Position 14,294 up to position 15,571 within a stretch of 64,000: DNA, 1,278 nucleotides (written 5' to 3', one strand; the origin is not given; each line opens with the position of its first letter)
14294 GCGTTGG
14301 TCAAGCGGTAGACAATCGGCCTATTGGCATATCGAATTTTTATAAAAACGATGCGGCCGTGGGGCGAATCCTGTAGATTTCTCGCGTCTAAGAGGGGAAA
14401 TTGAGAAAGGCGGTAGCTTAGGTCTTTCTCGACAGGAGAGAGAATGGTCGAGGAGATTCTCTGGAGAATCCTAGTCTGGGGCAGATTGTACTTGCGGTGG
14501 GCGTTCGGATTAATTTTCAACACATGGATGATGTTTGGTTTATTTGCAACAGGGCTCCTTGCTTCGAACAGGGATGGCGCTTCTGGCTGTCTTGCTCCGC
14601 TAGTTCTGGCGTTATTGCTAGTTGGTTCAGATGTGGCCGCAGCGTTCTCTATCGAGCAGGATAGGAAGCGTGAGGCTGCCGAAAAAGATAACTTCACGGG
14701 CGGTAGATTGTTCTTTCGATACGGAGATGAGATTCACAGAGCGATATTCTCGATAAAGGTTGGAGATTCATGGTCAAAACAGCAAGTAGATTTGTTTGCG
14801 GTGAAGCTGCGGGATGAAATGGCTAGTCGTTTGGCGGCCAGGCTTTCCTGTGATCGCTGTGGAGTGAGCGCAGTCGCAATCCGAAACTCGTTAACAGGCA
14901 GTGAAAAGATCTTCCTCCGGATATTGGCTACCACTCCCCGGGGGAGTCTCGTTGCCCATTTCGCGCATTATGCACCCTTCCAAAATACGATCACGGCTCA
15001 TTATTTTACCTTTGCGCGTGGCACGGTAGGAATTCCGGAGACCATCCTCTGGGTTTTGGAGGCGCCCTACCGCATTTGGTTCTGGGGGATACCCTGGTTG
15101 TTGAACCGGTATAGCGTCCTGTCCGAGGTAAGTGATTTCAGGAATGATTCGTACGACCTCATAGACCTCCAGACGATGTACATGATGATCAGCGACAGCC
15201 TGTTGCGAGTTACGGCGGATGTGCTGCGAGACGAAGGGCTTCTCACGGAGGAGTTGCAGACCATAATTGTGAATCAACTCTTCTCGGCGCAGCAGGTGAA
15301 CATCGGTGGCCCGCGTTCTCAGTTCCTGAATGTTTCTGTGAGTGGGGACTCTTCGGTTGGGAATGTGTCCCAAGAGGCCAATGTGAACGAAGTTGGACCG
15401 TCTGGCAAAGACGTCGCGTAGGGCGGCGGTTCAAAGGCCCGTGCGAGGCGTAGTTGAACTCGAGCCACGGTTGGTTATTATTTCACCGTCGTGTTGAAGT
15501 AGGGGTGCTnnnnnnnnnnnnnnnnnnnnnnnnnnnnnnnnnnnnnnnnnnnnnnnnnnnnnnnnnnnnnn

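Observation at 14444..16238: Two-gene cassette pairing a multi-TM protein with a stand-alone CHAT/caspase-fold protease: candidate undescribed membrane-effector/protease (defence-type) module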

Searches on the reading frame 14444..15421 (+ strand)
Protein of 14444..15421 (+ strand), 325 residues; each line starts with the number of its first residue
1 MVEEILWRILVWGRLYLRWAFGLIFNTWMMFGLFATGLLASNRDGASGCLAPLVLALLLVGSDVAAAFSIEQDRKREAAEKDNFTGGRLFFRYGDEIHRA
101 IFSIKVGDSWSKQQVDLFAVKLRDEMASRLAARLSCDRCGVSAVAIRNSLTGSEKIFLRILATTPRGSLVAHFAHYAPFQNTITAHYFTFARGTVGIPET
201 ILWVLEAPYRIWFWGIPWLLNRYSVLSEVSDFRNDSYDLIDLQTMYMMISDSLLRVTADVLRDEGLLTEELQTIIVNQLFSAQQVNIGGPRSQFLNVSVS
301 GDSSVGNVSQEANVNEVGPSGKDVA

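Call 3: search_protein_families(library=pfam, proteins=[window:14444-15421:+], max_evalue=1)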
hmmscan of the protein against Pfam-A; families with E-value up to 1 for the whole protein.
window:14444-15421:+ (325 aa): 1 family
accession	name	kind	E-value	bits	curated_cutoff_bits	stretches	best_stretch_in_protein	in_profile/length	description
PF10892.13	DUF2688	-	0.15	12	25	1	135-155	9-29/56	Protein of unknown function (DUF2688)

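Call 4: search_protein_families(library=padloc, proteins=[window:14444-15421:+], max_evalue=1)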
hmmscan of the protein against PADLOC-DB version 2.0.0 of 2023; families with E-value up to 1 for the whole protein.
window:14444-15421:+ (325 aa): 0 families

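Call 16: find_homologous_proteins(query=window:14444-15421:+, max_evalue=0.001)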
Query window:14444-15421:+ (325 aa): 25 proteins with E <= 0.001 among 8000 candidates.
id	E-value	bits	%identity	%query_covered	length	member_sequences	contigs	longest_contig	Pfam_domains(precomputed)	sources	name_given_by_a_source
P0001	5.6e-214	727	100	100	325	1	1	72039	-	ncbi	-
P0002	1.6e-63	233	44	86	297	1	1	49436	-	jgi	jgi:hypothetical protein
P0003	2.1e-60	223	44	79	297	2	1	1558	-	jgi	jgi:hypothetical protein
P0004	1.9e-57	213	47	67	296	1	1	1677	-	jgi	jgi:hypothetical protein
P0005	6.0e-56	208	44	78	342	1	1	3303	-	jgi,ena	-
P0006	1.9e-54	203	40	90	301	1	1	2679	-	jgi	jgi:hypothetical protein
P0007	4.2e-54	202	38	82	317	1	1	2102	-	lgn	-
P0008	7.4e-54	201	41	75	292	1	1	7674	-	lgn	-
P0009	3.7e-53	199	42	74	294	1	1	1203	-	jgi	-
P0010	2.1e-52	196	40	80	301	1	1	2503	-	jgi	-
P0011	4.0e-51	192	38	82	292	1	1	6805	-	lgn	-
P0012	3.7e-50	189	41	69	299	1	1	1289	-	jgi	-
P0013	4.1e-50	189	40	79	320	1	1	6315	-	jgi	jgi:hypothetical protein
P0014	4.6e-50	189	37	91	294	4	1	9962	-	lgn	-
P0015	4.8e-50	189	41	83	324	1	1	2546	-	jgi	jgi:hypothetical protein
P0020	6.7e-48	182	38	92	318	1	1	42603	-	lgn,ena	-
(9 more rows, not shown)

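Call 20: find_related_loci(query=A1, collection=genome_contigs, flank=8000)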
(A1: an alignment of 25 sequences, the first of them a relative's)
Query A1 (325 aa) in genome_contigs; peptide patterns used: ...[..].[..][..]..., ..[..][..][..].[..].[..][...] (x = any residue, [..] = any of these).
20 stretches matched a pattern; 5 encode a relative of the query (tblastn E <= 1e-3); 5 distinct loci.
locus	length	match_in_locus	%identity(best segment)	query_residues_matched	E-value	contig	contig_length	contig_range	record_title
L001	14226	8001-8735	44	64-320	8e-67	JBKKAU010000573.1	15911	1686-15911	MAG: Thermoanaerobaculia bacterium isolate swi_bin.312 S1Ck127_4131174_flag_1_multi_10.0000_len_15911, whole genome shot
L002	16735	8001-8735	41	53-312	1e-56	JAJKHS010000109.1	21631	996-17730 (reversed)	MAG: Thermoanaerobaculum sp. isolate b48_HoplandSoilSeptJan k101_6043584, whole genome shotgun sequence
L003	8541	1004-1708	37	57-286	1e-49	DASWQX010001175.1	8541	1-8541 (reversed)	MAG TPA_asm: Thermoanaerobaculia bacterium isolate SMAG_U3506 k141_612254, whole genome shotgun sequence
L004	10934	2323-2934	41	73-275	2e-48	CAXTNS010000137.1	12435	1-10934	MAG TPA_asm: uncultured Thermoanaerobaculia bacterium isolate public_SRR14722161_metawrap_bin.3 genome assembly, contig:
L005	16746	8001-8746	36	57-312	2e-41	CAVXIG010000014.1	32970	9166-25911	MAG: uncultured Acidobacteriota bacterium isolate MFD02581.bin.2.147 genome assembly, contig: contig_28823, whole genome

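Call 21: find_related_loci(query=A1, collection=metagenome_contigs, flank=8000)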
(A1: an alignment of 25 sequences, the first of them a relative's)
Query A1 (325 aa) in metagenome_contigs; peptide patterns used: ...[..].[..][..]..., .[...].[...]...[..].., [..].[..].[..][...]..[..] (x = any residue, [..] = any of these).
126 stretches matched a pattern; 12 encode a relative of the query (tblastn E <= 1e-3); 12 distinct loci.
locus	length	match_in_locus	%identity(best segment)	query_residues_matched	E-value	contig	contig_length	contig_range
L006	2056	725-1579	42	51-313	9e-63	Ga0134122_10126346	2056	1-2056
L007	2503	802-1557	40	28-287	4e-58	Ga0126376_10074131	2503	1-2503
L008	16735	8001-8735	41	53-312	1e-56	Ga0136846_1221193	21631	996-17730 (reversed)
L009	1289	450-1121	41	57-279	1e-57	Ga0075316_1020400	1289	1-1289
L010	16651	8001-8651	41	57-272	1e-51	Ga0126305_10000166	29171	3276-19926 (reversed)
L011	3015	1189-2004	37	17-313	1e-49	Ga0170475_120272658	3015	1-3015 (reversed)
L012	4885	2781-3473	41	72-313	4e-49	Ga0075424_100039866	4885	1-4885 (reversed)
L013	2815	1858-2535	38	64-287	1e-47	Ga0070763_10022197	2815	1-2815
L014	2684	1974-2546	39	58-246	1e-38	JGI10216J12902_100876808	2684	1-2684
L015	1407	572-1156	38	54-246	2e-39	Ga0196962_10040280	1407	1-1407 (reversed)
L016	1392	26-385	47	167-289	8e-33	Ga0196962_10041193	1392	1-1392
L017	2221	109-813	29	73-314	9e-28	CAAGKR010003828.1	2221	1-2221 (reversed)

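Call 26: find_encoding_contigs(protein=P0002, flank=8000, max_places=2)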
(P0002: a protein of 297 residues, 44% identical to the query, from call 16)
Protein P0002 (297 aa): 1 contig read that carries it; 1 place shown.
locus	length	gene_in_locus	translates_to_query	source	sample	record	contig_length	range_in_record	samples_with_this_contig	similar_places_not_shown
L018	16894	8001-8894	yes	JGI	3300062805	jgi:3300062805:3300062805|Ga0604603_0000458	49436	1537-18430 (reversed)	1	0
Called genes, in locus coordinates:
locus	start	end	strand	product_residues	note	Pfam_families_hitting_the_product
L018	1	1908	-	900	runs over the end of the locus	PF01624:MutS_I, PF05188:MutS_II, PF05192:MutS_III, PF05190:MutS_IV, PF00488:MutS_V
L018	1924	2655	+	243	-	PF00814:TsaD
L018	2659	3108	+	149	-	PF00583:Acetyltransf_1, PF13673:Acetyltransf_10, PF13508:Acetyltransf_7, PF08445:FR47 (weak)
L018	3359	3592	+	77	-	PF04325:DUF465 (weak)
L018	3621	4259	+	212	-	PF02666:PS_Dcarbxylase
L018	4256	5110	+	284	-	PF01066:CDP-OH_P_transf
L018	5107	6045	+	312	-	PF02774:Semialdhyde_dhC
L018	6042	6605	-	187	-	PF05685:Uma2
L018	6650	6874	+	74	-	PF09350:DJC28_CD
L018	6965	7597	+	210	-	PF05708:Peptidase_C92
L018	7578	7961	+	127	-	PF12870:DUF4878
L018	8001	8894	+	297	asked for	-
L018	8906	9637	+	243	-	PF12770:CHAT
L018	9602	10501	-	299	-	PF01734:Patatin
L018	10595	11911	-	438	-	PF02812:ELFV_dehydrog_N, PF00208:ELFV_dehydrog (weak)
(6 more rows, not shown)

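Call 27: find_encoding_contigs(protein=P0020, flank=8000, max_places=2)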
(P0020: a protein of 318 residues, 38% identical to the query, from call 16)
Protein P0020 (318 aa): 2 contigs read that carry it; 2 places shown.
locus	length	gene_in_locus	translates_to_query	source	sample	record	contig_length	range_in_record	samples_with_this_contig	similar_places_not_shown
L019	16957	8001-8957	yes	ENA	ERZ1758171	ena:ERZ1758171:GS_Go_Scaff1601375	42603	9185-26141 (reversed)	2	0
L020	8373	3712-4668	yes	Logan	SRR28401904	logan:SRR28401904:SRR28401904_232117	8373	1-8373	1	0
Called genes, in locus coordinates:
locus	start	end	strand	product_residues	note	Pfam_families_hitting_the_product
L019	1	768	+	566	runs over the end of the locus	PF01936:NYN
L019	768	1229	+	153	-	-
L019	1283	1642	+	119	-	PF11042:DUF2750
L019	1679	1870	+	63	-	-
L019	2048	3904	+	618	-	PF01464:SLT, PF23446:LysM1_NFP_LYK (faint), PF01476:LysM, PF23473:LysM3_LYK4_5 (weak)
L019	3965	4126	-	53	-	-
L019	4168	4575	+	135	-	PF01894:YjbQ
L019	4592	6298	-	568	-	PF00069:Pkinase, PF03109:ABC1 (faint), PF07714:PK_Tyr_Ser-Thr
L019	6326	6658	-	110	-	PF16697:Yop-YscD_cpl, PF00498:FHA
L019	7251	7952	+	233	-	-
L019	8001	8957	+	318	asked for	-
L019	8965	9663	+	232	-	PF12770:CHAT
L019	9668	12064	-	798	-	PF00092:VWA, PF13519:VWA_2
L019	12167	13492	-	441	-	PF01244:Peptidase_M19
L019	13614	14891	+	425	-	PF00149:Metallophos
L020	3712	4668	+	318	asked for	-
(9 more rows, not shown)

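Call 28: find_encoding_contigs(protein=P0001, flank=8000, max_places=2)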
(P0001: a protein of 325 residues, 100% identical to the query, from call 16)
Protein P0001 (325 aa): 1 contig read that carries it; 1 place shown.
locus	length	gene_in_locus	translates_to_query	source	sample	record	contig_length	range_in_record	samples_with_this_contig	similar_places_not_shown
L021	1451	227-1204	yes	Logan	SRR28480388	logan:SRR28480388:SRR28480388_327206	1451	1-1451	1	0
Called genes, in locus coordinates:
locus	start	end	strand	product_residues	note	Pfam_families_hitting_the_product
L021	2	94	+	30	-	?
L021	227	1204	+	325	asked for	-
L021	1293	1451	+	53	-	?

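Call 29: predict_structure(alignment_id=A1)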
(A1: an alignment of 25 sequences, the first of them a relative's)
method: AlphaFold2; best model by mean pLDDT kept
length: 325 residues; sequences in the alignment: 25
mean_pLDDT: 83.2   pTM: 0.78
mean pLDDT of the five models: 83.2, 82.1, 82.0, 81.9, 79.3
residues with pLDDT >= 90: 147; 70-90: 133; 50-70: 14; < 50: 31
segments of 3 or more residues with pLDDT < 50: 295-325
pLDDT, mean of each block of 10 residues (from residue 1): 79 80 80 78 68 83 90 88 79 91 96 97 97 93 92 94 94 97 97 90 84 81 84 81 95 97 97 95 82 48 42 38 39
secondary structure, 60 per line:
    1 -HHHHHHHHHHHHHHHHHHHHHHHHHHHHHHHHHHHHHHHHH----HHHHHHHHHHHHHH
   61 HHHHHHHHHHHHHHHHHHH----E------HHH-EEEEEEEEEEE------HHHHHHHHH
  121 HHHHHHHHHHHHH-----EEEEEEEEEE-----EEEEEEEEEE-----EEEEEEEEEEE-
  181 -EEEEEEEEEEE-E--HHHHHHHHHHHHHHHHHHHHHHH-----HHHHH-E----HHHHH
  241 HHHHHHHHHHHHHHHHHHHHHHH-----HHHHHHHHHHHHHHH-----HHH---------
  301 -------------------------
elements in order: H2-42 H47-79 E95-105 H112-133 E139-148 E154-163 E169-179 E182-192 H197-219 H225-229 H236-263 H269-283

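Call 35: fold_search(model_id=the predicted structure, library=pdb)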
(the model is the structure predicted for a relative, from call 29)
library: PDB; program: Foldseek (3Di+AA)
matches with E <= 10: 1353; with E <= 0.001: 0
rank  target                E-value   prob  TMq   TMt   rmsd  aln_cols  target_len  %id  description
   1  4xrw                  2.2e-03  0.77  0.13  0.14  18.6       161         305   12  Crystal structure of the di-domain ARO/CYC BexL from the BE-7585A biosynthetic pathway (released 2015-12-02)
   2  3ijt_B                4.6e-03  0.60  0.15  0.28  16.3       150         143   12  Structural Characterization of SMU.440, a Hypothetical Protein from Streptococcus mutans (released 2009-08-25)
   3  6aww_E                7.6e-03  0.23  0.12  0.19  20.2       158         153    8  Structure of PR 10 Allergen Ara h 8.01 in complex with 3-Hydroxy-2-naphthoic acid (released 2018-09-12)
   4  4xrt_B                9.6e-03  0.57  0.18  0.19  14.2       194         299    9  Crystal structure of the di-domain ARO/CYC StfQ from the steffimycin biosynthetic pathway (released 2015-12-02)
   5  4xrt_A                1.2e-02  0.54  0.18  0.19  14.3       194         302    9  Crystal structure of the di-domain ARO/CYC StfQ from the steffimycin biosynthetic pathway (released 2015-12-02)
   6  6ka3_A                1.2e-02  0.28  0.14  0.24  18.4       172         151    7  Crystal structure of a Thebaine synthase from Papaver somniferum (released 2020-06-24)
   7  7qcf_A                1.2e-02  0.13  0.12  0.14  20.8       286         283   10  X-ray crystallographic structure of E. coli K-12 glycyl-tRNA synthetase alpha subunit (glyQ) (released 2022-05-04)
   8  3ijt_A                1.4e-02  0.54  0.16  0.31  16.6       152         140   10  Structural Characterization of SMU.440, a Hypothetical Protein from Streptococcus mutans (released 2009-08-25)
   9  2lnj_MODEL_1_A        1.8e-02  0.92  0.18  0.31   6.3       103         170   13  Solution Structure of Cyanobacterial PsbP (CyanoP) from Synechocystis sp. PCC 6803 (released 2012-06-06)
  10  6snp                  1.9e-02  0.35  0.15  0.10  15.8       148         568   14  Crystal structures of human PGM1 isoform 2 (released 2020-04-08)
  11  9v6e_A                2.0e-02  0.77  0.26  0.10  10.4       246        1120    9  Cryo-EM structure of human full length KICSTOR complex (state 1) (released 2025-11-12)
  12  4yom_A                2.0e-02  0.72  0.15  0.37  12.3       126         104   11  Structure of SAD kinase (released 2015-12-16)
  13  5vbi_B                2.0e-02  0.51  0.17  0.11  15.2       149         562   11  Crystal Structure of the R515W missense variant of human PGM1 (released 2018-06-20)
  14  8uds                  2.2e-02  0.51  0.15  0.28  17.7       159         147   12  The Crystal Structure of CoxG from M. smegmatis, minus lipid anchoring C-terminus. (released 2024-10-02)
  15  2d4r_A                2.2e-02  0.33  0.14  0.26  14.1       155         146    9  Crystal structure of TTHA0849 from Thermus thermophilus HB8 (released 2005-12-13)
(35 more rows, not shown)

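Call 56: search_protein_families(library=pfam, alignment_id=A1, max_evalue=1)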
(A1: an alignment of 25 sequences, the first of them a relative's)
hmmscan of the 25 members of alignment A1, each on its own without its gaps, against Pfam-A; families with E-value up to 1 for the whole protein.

A. member 1, P0001 (325 aa): 1 family
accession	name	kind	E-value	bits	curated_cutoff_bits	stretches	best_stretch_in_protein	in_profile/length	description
PF10892.13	DUF2688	-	0.15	12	25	1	135-155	9-29/56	Protein of unknown function (DUF2688)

B. families by the number of members that match (of 25 scanned): 10 families
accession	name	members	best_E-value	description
PF22309.2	HK-GC-Chemotax_sensor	2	0.1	HK/GC/Chemotaxis protein-like, sensor domain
PF16916.11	ZT_dimer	1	0.078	Dimerisation domain of Zinc Transporter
PF24689.1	TriTu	1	0.093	Immunity protein TriTu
PF10892.13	DUF2688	1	0.15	Protein of unknown function (DUF2688)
PF06942.17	GlpM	1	0.17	GlpM protein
PF18255.9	SAM_DprA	1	0.18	DNA processing protein A sterile alpha motif domain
PF21637.2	DUF6856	1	0.19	Family of unknown function (DUF6856)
PF11799.13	IMS_C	1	0.2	impB/mucB/samB family C-terminal domain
PF19706.4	DUF6203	1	0.36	Family of unknown function (DUF6203)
PF04893.22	Yip1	1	0.65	Yip1 domain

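Call 57: search_protein_families(library=ncbifam, proteins=[window:14444-15421:+, P0002, P0014], max_evalue=1)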
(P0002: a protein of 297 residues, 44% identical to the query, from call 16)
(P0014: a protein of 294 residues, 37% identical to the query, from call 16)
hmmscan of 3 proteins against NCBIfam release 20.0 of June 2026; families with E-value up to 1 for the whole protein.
window:14444-15421:+ (325 aa): 0 families

P0002 (297 aa): 0 families

P0014 (294 aa): 0 families

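Call 58: search_protein_representatives(alignment_id=A1)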
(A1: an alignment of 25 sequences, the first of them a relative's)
Query: 25 sequences, 300 profile positions. Proteins with E-value up to 0.001 (for the whole library): 110; up to 1e-10: 78; up to 1e-30: 47. The best 110 are listed.
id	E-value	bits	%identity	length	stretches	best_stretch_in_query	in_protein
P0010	1.5e-128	444.7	-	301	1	1-293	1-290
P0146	6.2e-104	363.9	-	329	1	9-292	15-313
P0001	1.4e-102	359.4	-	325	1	17-293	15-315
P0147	1.3e-97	343.2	-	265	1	39-292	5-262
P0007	2.2e-94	332.5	-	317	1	15-289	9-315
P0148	2.6e-88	312.6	-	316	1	7-290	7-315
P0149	1.4e-86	306.8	-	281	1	36-287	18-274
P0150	1.5e-86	306.8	-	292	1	17-290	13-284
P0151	1.0e-83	297.5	-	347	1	10-285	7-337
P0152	7.3e-81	288.1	-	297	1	8-297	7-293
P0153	1.6e-79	283.7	-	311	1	36-295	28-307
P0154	2.4e-79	283.1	-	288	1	13-292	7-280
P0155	4.2e-78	279.1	-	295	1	13-292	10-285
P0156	4.9e-78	278.8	-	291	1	8-295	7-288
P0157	1.6e-74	267.3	-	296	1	8-289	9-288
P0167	1.8e-55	204.8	-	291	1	28-291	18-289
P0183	3.9e-35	137.9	-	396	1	36-287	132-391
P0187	3.6e-33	131.5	-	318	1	36-289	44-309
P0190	1.1e-30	123.4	-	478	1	19-287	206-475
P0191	1.7e-29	119.4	-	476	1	36-289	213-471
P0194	1.9e-28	116.0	-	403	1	35-292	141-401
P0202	2.7e-23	99.1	-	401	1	37-281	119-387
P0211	3.1e-14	69.3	-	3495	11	120-154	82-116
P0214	2.9e-13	66.2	-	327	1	106-260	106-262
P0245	2.3e-05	40.2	-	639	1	29-272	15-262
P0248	7.6e-05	38.5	-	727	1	36-256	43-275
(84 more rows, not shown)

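Call 60: search_protein_families(library=pfam, proteins=[P0245, P0248, P0190, P0191, P0183, P0194, P0202, P0214, P0211], max_evalue=0.01)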
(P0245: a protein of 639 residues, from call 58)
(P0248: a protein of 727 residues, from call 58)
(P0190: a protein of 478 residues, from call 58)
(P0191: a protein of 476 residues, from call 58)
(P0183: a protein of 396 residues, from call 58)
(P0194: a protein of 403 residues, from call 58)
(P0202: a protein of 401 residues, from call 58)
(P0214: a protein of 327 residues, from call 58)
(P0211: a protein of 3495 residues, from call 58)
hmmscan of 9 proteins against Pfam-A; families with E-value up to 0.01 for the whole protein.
P0245 (639 aa): 0 families

P0248 (727 aa): 0 families

P0190 (478 aa): 0 families

P0191 (476 aa): 0 families

P0183 (396 aa): 0 families

P0194 (403 aa): 0 families

P0202 (401 aa): 0 families

P0214 (327 aa): 0 families

P0211 (3495 aa): 9 families
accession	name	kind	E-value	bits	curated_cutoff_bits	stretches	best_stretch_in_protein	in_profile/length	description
PF17803.7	Cadherin_4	-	1.4e-137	448.9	25.1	25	463-527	3-71/71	Bacterial cadherin-like domain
PF17963.7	Big_9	-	1.6e-60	202.4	23.6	4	2095-2188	1-89/89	Bacterial Ig domain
PF15931.10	DUF4747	-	1.7e-40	139.5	27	0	224-267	198-241/257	Domain of unknown function (DUF4747)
PF09313.17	DUF1971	-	5.3e-19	68.4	23.1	0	613-638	20-45/80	Domain of unknown function (DUF1971)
PF00353.25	HemolysinCabind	-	4.1e-12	46.2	23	2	3341-3376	1-36/36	RTX calcium-binding nonapeptide repeat (4 copies)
PF13355.12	ARC6-like_IMS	-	2.1e-10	41.6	22.8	0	428-455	50-77/117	ARC6-like, IMS domain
PF17448.7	YqaH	-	1.1e-09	38.9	31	0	1181-1211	24-54/88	Uncharacterized YqaH-like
PF10633.15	NPCBM_assoc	-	5.3e-07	30.2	24.4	0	21-52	34-65/78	NPCBM-associated, NEW3 domain of alpha-galactosidase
PF07691.17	PA14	-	1.2e-06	28.8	24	1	3128-3219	28-127/147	PA14 domain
